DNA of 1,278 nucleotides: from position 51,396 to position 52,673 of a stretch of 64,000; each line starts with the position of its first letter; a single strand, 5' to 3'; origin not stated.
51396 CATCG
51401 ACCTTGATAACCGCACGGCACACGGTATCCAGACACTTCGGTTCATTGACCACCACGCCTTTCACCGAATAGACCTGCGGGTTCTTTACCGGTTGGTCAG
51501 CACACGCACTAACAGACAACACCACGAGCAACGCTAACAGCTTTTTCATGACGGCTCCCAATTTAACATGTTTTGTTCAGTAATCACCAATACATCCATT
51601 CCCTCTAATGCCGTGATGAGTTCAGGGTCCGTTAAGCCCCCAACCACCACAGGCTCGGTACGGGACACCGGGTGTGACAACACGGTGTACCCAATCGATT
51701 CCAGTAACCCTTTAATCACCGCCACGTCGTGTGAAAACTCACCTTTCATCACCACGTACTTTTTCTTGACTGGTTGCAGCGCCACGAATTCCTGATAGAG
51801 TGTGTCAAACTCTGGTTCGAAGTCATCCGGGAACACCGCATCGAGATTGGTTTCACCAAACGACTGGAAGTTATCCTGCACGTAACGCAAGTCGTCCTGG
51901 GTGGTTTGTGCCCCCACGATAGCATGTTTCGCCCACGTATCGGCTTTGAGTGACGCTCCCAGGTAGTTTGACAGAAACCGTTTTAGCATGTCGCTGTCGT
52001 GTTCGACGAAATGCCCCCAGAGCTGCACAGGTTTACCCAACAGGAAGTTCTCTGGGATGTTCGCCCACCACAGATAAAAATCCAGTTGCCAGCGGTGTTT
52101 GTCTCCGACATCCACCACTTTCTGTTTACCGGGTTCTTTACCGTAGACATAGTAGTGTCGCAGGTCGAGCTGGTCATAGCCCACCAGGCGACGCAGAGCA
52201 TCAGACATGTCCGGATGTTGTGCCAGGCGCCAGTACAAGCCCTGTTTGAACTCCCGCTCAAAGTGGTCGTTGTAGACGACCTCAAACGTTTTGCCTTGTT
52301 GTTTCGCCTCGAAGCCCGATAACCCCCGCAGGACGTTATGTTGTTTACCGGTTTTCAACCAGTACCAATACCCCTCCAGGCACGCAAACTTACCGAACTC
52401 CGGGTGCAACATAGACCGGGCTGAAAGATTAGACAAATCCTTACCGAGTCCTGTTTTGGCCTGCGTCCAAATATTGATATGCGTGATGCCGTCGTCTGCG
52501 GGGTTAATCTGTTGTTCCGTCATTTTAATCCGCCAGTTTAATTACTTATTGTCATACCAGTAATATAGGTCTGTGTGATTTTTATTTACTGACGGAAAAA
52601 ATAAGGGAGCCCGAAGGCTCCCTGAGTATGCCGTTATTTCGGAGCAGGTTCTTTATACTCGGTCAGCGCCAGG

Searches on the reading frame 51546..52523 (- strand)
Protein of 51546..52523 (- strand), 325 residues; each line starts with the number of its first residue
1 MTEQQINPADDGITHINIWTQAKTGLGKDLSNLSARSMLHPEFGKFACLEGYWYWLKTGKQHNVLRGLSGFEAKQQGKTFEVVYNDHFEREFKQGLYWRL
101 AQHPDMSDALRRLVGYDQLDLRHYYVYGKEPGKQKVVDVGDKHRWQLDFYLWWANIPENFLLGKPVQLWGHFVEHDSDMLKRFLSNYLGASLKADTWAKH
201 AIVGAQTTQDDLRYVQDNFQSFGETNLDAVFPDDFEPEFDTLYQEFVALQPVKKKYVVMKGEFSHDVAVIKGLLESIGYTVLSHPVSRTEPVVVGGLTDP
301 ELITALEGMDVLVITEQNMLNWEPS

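Call 35: search_protein_families(library=phrogs, proteins=[window:51546-52523:-], max_evalue=0.00001)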
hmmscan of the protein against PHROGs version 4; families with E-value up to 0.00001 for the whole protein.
window:51546-52523:- (325 aa): 2 families
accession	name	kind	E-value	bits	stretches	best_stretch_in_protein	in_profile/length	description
phrog_11222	-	unknown function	1.9e-43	150.3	1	7-190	10-184/293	-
phrog_652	-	unknown function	1.1e-29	104.6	1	3-131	116-253/296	-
